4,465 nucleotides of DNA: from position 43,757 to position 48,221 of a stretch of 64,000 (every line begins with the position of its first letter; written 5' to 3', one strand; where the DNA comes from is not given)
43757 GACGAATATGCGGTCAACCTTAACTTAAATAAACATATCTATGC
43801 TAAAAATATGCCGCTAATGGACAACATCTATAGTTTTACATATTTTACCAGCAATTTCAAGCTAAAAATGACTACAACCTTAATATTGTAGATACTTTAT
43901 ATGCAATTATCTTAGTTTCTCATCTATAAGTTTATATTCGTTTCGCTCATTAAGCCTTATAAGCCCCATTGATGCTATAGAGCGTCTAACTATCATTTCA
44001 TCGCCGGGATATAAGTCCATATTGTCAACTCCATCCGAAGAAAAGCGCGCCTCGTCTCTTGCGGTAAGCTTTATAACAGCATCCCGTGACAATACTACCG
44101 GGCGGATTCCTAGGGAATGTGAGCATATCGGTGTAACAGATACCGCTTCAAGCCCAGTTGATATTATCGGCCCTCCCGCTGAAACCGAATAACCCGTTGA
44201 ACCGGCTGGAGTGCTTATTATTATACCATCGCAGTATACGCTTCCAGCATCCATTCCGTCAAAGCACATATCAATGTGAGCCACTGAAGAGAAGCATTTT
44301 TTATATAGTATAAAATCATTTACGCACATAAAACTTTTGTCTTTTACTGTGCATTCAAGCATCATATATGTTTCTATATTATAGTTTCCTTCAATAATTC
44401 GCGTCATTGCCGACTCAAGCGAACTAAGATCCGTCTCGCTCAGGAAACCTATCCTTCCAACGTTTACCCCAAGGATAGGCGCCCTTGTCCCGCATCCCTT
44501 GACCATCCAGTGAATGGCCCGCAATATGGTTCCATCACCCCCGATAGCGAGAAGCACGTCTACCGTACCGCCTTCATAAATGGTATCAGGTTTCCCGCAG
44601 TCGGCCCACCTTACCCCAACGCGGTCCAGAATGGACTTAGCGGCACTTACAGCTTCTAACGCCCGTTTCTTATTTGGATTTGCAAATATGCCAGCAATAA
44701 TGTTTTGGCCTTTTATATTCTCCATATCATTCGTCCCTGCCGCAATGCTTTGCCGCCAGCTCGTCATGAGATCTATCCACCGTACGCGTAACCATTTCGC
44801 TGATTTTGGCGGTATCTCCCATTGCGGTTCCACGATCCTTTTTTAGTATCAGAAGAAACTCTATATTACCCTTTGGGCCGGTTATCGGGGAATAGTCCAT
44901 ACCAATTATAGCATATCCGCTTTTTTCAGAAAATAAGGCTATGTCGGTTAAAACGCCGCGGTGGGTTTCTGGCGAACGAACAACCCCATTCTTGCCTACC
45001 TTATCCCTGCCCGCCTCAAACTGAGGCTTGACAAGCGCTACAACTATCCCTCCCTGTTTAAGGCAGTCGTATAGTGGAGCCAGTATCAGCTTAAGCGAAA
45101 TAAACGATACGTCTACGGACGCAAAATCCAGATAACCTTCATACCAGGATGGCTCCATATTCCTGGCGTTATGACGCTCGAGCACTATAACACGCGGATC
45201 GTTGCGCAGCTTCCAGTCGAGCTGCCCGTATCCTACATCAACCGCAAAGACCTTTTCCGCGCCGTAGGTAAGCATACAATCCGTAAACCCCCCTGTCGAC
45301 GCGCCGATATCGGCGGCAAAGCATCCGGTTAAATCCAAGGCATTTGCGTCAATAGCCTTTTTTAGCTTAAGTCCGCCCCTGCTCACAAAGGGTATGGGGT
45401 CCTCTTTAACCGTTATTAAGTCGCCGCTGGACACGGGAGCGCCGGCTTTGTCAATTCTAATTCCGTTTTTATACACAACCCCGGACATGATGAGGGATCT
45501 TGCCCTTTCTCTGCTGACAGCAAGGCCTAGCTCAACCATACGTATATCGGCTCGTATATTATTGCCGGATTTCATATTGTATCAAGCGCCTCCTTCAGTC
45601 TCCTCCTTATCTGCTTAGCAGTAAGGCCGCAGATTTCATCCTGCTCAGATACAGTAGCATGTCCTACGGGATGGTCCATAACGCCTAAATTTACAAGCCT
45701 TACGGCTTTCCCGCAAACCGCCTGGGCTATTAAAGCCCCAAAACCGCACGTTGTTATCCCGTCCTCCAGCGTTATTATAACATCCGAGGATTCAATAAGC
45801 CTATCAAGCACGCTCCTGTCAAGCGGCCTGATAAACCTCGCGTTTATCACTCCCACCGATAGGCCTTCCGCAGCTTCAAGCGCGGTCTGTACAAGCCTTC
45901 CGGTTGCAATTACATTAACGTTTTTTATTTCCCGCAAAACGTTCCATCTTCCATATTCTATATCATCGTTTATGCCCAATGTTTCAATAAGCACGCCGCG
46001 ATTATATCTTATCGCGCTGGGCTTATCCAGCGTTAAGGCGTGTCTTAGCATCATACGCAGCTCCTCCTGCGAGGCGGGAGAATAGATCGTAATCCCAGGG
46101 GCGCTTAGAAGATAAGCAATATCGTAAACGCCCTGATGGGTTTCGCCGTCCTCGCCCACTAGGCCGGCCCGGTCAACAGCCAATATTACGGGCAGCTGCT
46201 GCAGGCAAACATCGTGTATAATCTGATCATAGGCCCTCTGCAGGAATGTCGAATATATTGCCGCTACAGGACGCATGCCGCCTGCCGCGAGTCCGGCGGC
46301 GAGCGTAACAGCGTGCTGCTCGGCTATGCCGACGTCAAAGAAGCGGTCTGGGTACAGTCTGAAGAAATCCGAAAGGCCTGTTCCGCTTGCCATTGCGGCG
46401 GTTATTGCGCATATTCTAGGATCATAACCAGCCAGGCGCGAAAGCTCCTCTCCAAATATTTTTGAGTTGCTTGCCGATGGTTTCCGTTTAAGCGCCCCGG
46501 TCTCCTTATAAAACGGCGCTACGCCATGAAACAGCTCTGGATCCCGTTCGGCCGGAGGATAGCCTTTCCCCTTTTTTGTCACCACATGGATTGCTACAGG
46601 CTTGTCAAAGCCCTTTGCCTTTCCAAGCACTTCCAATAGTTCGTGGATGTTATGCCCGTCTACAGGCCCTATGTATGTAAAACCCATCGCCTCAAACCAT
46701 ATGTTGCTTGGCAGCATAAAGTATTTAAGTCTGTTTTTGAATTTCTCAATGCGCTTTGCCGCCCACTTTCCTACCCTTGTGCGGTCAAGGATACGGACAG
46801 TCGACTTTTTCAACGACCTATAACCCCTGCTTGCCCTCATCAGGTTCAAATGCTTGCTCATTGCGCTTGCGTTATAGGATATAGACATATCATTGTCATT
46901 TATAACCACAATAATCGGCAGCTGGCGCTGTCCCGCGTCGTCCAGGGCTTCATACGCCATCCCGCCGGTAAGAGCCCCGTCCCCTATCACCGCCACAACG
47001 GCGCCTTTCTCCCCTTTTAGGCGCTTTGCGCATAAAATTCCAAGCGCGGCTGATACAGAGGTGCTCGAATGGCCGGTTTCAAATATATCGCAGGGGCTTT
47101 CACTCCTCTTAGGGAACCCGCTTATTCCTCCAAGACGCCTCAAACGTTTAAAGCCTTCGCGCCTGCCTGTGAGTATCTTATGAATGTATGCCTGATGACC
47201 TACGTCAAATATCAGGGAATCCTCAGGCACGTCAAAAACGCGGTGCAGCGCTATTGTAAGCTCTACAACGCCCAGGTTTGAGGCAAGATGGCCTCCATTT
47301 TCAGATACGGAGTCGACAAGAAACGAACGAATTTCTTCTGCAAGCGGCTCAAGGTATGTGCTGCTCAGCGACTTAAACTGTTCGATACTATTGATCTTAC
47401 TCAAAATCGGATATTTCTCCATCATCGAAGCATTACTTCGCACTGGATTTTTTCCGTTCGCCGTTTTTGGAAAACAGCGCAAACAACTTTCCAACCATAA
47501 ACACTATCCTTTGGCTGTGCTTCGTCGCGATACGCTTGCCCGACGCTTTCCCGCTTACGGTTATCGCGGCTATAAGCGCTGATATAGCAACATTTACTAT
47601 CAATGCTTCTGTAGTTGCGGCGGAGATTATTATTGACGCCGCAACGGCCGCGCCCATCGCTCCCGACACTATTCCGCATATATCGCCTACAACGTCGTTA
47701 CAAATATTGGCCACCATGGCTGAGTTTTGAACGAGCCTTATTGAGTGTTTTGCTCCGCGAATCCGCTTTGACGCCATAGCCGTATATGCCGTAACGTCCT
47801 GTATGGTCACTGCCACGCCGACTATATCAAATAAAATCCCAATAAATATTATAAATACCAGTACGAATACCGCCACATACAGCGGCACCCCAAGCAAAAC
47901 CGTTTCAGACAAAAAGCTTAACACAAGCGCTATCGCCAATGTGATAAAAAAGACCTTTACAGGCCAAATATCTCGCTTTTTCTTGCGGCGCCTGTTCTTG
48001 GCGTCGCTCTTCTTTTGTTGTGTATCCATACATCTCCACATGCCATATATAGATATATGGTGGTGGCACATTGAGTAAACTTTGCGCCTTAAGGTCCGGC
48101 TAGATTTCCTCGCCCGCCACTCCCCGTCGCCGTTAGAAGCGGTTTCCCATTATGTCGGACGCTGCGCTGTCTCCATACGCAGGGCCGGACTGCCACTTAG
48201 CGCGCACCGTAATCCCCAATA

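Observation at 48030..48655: ORF-less 626-nt gap between ispA and a small membrane protein gene: candidate OLE RNA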

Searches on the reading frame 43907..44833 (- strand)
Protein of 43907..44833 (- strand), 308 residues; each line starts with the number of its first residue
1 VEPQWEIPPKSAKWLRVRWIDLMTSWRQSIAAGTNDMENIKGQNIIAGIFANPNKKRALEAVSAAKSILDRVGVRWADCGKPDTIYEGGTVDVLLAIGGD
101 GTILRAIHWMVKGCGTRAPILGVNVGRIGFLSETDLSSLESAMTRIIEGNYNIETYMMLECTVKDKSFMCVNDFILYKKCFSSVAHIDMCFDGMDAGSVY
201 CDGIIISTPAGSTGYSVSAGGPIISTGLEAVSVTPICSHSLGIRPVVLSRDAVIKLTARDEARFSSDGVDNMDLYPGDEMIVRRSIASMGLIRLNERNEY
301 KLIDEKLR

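Call 4: search_protein_families(library=pfam, proteins=[window:43907-44833:-])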
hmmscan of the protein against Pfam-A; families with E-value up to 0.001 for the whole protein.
window:43907-44833:- (308 aa): 2 families
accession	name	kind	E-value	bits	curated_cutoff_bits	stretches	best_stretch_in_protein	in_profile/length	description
PF20143.4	NAD_kinase_C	-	1.5e-25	89.8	23.7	1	172-293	2-125/126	ATP-NAD kinase C-terminal domain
PF01513.26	NAD_kinase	-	8.3e-14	52.4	25.5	1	90-151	72-130/130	ATP-NAD kinase N-terminal domain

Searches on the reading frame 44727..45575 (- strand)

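Call 4: search_protein_families(library=pfam, proteins=[window:44727-45575:-])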
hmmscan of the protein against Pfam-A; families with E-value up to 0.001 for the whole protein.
window:44727-45575:- (282 aa): 2 families
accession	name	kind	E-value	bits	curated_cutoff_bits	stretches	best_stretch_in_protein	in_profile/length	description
PF01728.25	FtsJ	-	5.3e-36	124.7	24.1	1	63-245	1-180/181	FtsJ-like methyltransferase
PF01479.30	S4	-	8.3e-08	32.3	22.8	1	8-54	2-48/48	S4 domain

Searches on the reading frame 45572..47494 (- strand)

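Call 4: search_protein_families(library=pfam, proteins=[window:45572-47494:-])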
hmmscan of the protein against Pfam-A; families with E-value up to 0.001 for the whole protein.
window:45572-47494:- (640 aa): 6 families
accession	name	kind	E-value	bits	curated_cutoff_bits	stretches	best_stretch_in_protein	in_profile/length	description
PF13292.11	DXP_synthase_N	-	7.3e-113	376.8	21.2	1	31-306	1-274/274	1-deoxy-D-xylulose-5-phosphate synthase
PF02779.29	Transket_pyr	-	1.1e-43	149.3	27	1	342-501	4-171/174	Transketolase, pyrimidine binding domain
PF02780.25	Transketolase_C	-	3.7e-19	69.3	25.9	1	515-629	1-124/124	Transketolase, C-terminal domain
PF00676.26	E1_dh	-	5.6e-08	32.5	22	1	143-225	103-185/300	Dehydrogenase E1 component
PF02775.26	TPP_enzyme_C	-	4.5e-07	30.2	21.9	1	146-203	33-84/151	Thiamine pyrophosphate enzyme, C-terminal TPP binding domain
PF00456.26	Transketolase_N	-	6.9e-07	29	22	0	53-208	7-190/334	Transketolase, thiamine diphosphate binding domain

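Call 5: search_protein_families(library=ncbifam, proteins=[window:45572-47494:-])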
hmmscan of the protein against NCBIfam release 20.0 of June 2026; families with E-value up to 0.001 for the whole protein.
window:45572-47494:- (640 aa): 11 families
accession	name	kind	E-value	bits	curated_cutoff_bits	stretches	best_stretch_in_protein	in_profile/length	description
TIGR00204.1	dxs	equivalog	8.8e-216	718.1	465.95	1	31-637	1-615/616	1-deoxy-D-xylulose-5-phosphate synthase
NF003933.0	PRK05444.2-2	equivalog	2.9e-169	564.5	395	1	27-637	4-605/606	1-deoxy-D-xylulose-5-phosphate synthase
NF008968.0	PRK12315.1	subfamily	3.6e-150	501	510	2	266-635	203-579/582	1-deoxy-D-xylulose-5-phosphate synthase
NF004559.0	PRK05899.2-5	equivalog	1.3e-58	198.8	488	3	343-638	320-625/627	transketolase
NF004556.0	PRK05899.2-2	equivalog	7.6e-32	110.4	575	1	345-637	326-638/639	transketolase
TIGR00232.1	tktlase_bact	equivalog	4e-20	71.7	682.25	1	384-555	397-572/654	transketolase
NF004558.0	PRK05899.2-4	equivalog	2.4e-18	65.9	788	1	376-579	384-599/651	transketolase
NF006667.0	PRK09212.1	subfamily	4.4e-18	65.3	321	1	381-601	49-284/327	pyruvate dehydrogenase complex E1 component subunit beta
NF008854.0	PRK11892.1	equivalog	3.5e-12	45.7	454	1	383-600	189-422/464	pyruvate dehydrogenase complex E1 component subunit beta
TIGR03181.1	PDH_E1_alph_x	equivalog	1.6e-11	43.7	411.35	1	145-224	126-205/341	pyruvate dehydrogenase (acetyl-transferring) E1 component subunit alpha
TIGR03182.1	PDH_E1_alph_y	equivalog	5.4e-10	38.7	393.85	1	145-254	114-222/315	pyruvate dehydrogenase (acetyl-transferring) E1 component subunit alpha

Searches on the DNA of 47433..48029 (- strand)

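Call 56: search_rna_families(sources=[L162, L085, L140, L104, L002, L050], threshold=gathering)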
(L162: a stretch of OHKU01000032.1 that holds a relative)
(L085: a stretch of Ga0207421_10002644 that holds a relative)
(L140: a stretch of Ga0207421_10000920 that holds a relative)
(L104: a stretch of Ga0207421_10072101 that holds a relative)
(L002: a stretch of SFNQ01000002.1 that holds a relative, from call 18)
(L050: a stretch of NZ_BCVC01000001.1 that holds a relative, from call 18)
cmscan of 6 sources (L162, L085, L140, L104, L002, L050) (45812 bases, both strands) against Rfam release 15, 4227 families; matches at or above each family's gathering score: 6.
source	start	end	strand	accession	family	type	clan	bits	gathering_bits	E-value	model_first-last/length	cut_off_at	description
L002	2342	2964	+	RF01071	OLE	Gene;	-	516.7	50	8.6e-149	1-616/616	no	Ornate Large Extremophilic RNA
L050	2368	2989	+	RF01071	OLE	Gene;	-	506.7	50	7.9e-146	1-616/616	no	Ornate Large Extremophilic RNA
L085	10264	10836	-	RF01071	OLE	Gene;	-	496.4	50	8.7e-143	1-616/616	no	Ornate Large Extremophilic RNA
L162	2419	3007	+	RF01071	OLE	Gene;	-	464.4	50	2.8e-133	1-616/616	no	Ornate Large Extremophilic RNA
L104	1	466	+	RF01071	OLE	Gene;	-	385.7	50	6.4e-110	112-616/616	5'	Ornate Large Extremophilic RNA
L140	13259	13711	-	RF01071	OLE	Gene;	-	354.4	50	1.2e-100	125-616/616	5'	Ornate Large Extremophilic RNA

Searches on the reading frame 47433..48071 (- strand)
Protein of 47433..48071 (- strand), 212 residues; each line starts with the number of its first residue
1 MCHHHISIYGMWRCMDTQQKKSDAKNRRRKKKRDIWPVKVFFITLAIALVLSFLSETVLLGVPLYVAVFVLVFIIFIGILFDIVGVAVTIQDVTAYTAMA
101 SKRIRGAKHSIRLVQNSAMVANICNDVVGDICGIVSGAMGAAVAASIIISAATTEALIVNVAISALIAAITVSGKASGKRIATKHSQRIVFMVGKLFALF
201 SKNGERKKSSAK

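Call 4: search_protein_families(library=pfam, proteins=[window:47433-48071:-])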
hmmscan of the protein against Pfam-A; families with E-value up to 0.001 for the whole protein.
window:47433-48071:- (212 aa): 0 families

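Call 5: search_protein_families(library=ncbifam, proteins=[window:47433-48071:-])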
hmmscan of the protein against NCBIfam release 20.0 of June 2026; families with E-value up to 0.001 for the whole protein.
window:47433-48071:- (212 aa): 0 families

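Call 8: find_homologous_proteins(query=window:47433-48029:-)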
Query window:47433-48029:- (198 aa): 3629 proteins with E <= 0.001 among 6361 candidates; the best 120 are listed.
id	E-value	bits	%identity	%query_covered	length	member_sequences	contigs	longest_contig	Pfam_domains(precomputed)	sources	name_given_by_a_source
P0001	7.1e-113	392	99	100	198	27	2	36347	-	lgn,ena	-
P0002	2.1e-68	247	59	98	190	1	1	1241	-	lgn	-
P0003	8.9e-68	245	64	88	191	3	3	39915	-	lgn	-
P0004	2.3e-64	234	60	93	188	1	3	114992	-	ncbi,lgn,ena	-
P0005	2.3e-64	234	64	88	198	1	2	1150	-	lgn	-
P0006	2.8e-64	234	59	98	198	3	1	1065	-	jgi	-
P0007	3.0e-64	234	64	88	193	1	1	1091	-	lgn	-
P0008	1.0e-63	232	57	98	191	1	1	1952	-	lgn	-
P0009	1.2e-63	232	58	98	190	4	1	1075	-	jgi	jgi:CBS domain containing-hemolysin-like protein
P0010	2.4e-63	231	63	85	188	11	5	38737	-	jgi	-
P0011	3.4e-63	231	59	95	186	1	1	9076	-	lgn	-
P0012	4.6e-63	230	56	93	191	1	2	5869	-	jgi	-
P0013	4.7e-63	230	58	98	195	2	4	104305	-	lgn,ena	-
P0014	7.0e-63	230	60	94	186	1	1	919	-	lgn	-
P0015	8.8e-63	229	60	95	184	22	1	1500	-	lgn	-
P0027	1.9e-60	222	57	93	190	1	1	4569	PF01595.26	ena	-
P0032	6.1e-60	220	59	89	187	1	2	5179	PF01595.26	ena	-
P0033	7.3e-60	220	57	91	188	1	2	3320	PF01595.26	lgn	-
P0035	7.7e-59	216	57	90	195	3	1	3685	PF01595.26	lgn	-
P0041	5.4e-57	210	56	88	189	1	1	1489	PF01595.26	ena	-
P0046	8.6e-55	203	54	92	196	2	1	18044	PF01595.26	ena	-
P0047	1.8e-54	202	52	93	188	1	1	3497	PF01595.26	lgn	-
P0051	3.2e-50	188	57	84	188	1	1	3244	PF01595.26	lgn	-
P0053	3.1e-49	185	52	90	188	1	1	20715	PF01595.26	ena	-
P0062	2.2e-43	166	48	85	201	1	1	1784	PF01595.26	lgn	-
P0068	5.4e-42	162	41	93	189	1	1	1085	PF01595.26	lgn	-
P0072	1.1e-41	161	44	89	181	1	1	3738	PF01595.26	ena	-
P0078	4.1e-41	159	46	87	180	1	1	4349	PF01595.26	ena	-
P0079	4.3e-41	159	43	93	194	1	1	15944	PF01595.26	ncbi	-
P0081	4.5e-41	159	44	93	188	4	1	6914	PF01595.26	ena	-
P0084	6.0e-41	158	43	85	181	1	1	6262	PF01595.26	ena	-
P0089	7.9e-41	158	42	85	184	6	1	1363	PF01595.26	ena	-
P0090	8.7e-41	158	43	84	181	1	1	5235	PF01595.26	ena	-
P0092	1.3e-40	157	43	85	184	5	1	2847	PF01595.26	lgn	-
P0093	1.3e-40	157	44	89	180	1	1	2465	PF01595.26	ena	-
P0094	1.3e-40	157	43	88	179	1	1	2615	PF01595.26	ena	-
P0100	2.3e-40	156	43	85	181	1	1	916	PF01595.26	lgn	-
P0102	2.4e-40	156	44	95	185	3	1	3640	PF01595.26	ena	-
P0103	2.5e-40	156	43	90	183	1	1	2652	PF01595.26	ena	-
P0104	3.0e-40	156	42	88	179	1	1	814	PF01595.26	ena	-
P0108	3.3e-40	156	42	86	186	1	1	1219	PF01595.26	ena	-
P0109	3.5e-40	156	43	80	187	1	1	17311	PF01595.26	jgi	-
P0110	3.7e-40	156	44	95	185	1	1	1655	PF01595.26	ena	-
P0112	4.2e-40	155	46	91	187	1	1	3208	PF01595.26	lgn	-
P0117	8.1e-40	154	44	84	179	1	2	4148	PF01595.26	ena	-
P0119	9.4e-40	154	44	83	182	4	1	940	PF01595.26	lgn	-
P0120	9.6e-40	154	43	95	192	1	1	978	PF01595.26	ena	-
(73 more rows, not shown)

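Call 10: find_encoding_contigs(protein=P0001, flank=3000, max_places=6)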
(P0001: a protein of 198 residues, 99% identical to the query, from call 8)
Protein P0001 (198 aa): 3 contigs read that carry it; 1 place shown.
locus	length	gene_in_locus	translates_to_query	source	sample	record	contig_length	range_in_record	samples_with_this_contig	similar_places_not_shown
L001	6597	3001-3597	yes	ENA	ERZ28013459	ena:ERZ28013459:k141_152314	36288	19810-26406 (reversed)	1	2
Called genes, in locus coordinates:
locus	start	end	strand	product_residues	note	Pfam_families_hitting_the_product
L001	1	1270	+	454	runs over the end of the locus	PF13742:tRNA_anti_2, PF01336:tRNA_anti-codon, PF02601:Exonuc_VII_L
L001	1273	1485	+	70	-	PF02609:Exonuc_VII_S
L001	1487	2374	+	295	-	PF00348:polyprenyl_synt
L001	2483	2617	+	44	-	-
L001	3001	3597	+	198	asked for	-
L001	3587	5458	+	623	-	PF13292:DXP_synthase_N, PF00456:Transketolase_N (faint), PF00676:E1_dh, PF02775:TPP_enzyme_C (faint), PF02779:Transket_pyr, PF02780:Transketolase_C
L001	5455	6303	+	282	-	PF01479:S4, PF01728:FtsJ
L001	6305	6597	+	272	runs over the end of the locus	PF01513:NAD_kinase, PF20143:NAD_kinase_C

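Call 18: find_related_loci(query=A1, collection=genome_contigs, flank=3000)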
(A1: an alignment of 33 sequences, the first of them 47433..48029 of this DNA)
Query A1 (198 aa) in genome_contigs; peptide patterns used: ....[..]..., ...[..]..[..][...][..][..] (x = any residue, [..] = any of these).
599 stretches matched a pattern (row limit reached: there are more); 590 encode a relative of the query (tblastn E <= 1e-3); the best 80 are kept; 80 distinct loci.
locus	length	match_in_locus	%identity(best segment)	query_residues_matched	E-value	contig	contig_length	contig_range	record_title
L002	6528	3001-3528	62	13-188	4e-70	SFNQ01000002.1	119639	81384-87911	MAG: Clostridiales bacterium isolate W2P7.006 Contig29, whole genome shotgun sequence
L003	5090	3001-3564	58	8-196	1e-69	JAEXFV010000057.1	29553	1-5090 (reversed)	MAG: Bacillota bacterium isolate OH_HBB_28 k127_764807, whole genome shotgun sequence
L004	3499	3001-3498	61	19-184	9e-60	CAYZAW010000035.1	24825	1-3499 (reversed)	MAG TPA_asm: uncultured Oscillospiraceae bacterium isolate SRP192927_co6_61 genome assembly, contig: NODE_4015_length_24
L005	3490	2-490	60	31-193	5e-59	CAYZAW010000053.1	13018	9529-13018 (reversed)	MAG TPA_asm: uncultured Oscillospiraceae bacterium isolate SRP192927_co6_61 genome assembly, contig: NODE_11710_length_1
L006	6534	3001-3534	53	8-186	7e-50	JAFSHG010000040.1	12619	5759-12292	MAG: Clostridia bacterium isolate RGIG3141 Goat_Rectum.Co__c777261, whole genome shotgun sequence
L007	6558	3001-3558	47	11-190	2e-46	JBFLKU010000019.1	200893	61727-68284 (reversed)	MAG: Eubacteriales bacterium isolate RS1.bin4 k97_499225, whole genome shotgun sequence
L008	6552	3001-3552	44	3-188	6e-45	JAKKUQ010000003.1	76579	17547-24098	MAG: Thermosediminibacteraceae bacterium isolate bin 27 NODE_9_length_76579_cov_160.194658, whole genome shotgun sequenc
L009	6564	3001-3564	43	1-188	1e-43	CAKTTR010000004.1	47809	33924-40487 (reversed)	MAG: uncultured Oscillospiraceae bacterium isolate REFINED_METABAT215_TOP10_CONTIGS_1500_ASSEMBLY_K77_MERGED__Hadza_PheC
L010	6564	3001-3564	43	1-188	1e-43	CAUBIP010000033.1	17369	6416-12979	MAG TPA_asm: uncultured Oscillospiraceae bacterium isolate SRR18940306_bin.18_MetaWRAP_v1.3_MAG genome assembly, contig:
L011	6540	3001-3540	41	7-188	3e-43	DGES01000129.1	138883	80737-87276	MAG TPA_asm: Firmicutes bacterium UBA3920 UBA3920_contig_612, whole genome shotgun sequence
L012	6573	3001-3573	42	6-188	2e-43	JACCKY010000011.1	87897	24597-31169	MAG: Candidatus Petromonas tenebris isolate A2 scaffold_31, whole genome shotgun sequence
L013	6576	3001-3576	40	7-194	3e-43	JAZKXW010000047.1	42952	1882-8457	MAG: Faecousia sp. isolate T1900045113_TC20190107.MAGScoT_cleanbin_000013 SGB_4802_k141_1510723, whole genome shotgun se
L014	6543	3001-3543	42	7-186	3e-43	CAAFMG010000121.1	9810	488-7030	MAG TPA_asm: uncultured Oscillospiraceae bacterium, isolate HGM13047, WGS project CAAFMG010000000 data, contig: SRS15968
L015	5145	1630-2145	46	12-186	3e-43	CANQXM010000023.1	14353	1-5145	MAG: uncultured Bacilli bacterium isolate Lapin-025__bin7 genome assembly, contig: Lapin-025__NODE_3252_length_14353_cov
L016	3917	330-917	39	3-198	6e-43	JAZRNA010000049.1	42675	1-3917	MAG: Clostridia bacterium isolate T1900045414_YK20190104.MAGScoT_cleanbin_000032 SGB_7024_k141_1917176, whole genome sho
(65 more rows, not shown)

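Call 42: search_protein_families(library=pfam, alignment_id=A1, max_evalue=1)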
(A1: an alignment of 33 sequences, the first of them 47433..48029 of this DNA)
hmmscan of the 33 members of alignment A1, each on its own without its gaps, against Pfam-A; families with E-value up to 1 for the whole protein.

A. member 1, window:47433-48029:- (198 aa): 3 families
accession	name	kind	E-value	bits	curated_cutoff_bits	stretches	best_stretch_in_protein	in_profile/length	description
PF12420.13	DUF3671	-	0.15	11.9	34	1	7-67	145-206/223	Fam-L, Fam-M like protein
PF17402.7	DUF5408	-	0.16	12.3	25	1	53-92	12-50/63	Family of unknown function (DUF5408)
PF00487.30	FA_desaturase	-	0.66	10.1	29.7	1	12-66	127-178/253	Fatty acid desaturase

B. families by the number of members that match (of 33 scanned): 42 families (the first 25 are shown)
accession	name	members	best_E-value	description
PF01595.25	CNNM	24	2.2e-08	Cyclin M transmembrane N-terminal domain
PF18949.5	DUF5693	4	0.0014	Family of unknown function (DUF5693)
PF12280.13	BSMAP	4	0.037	Brain specific membrane anchored protein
PF17402.7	DUF5408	4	0.16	Family of unknown function (DUF5408)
PF11023.14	DUF2614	2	0.00065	Zinc-ribbon containing domain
PF20990.2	DUF2207_C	2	0.016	Predicted membrane protein (DUF2207) C-terminal domain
PF05656.20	DUF805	2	0.063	Protein of unknown function (DUF805)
PF10954.13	DUF2755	2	0.2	Protein of unknown function (DUF2755)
PF05084.19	GRA6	2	0.36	Granule antigen protein (GRA6)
PF03006.26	HlyIII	1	0.0013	Haemolysin-III related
PF09964.14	DUF2198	1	0.0024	Uncharacterized protein conserved in bacteria (DUF2198)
PF08570.15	DUF1761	1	0.0032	Protein of unknown function (DUF1761)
PF19758.4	DUF6245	1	0.0044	Family of unknown function (DUF6245)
PF14110.11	DUF4282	1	0.013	Domain of unknown function (DUF4282)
PF20563.3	DUF6773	1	0.014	Family of unknown function (DUF6773)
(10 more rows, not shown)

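Call 43: search_solved_structures(query=A1, max_evalue=1, show_alignments=1)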
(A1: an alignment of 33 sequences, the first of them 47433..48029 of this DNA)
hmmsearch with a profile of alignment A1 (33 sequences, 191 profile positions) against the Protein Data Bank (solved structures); distinct sequences matched with E-value up to 1: 0.
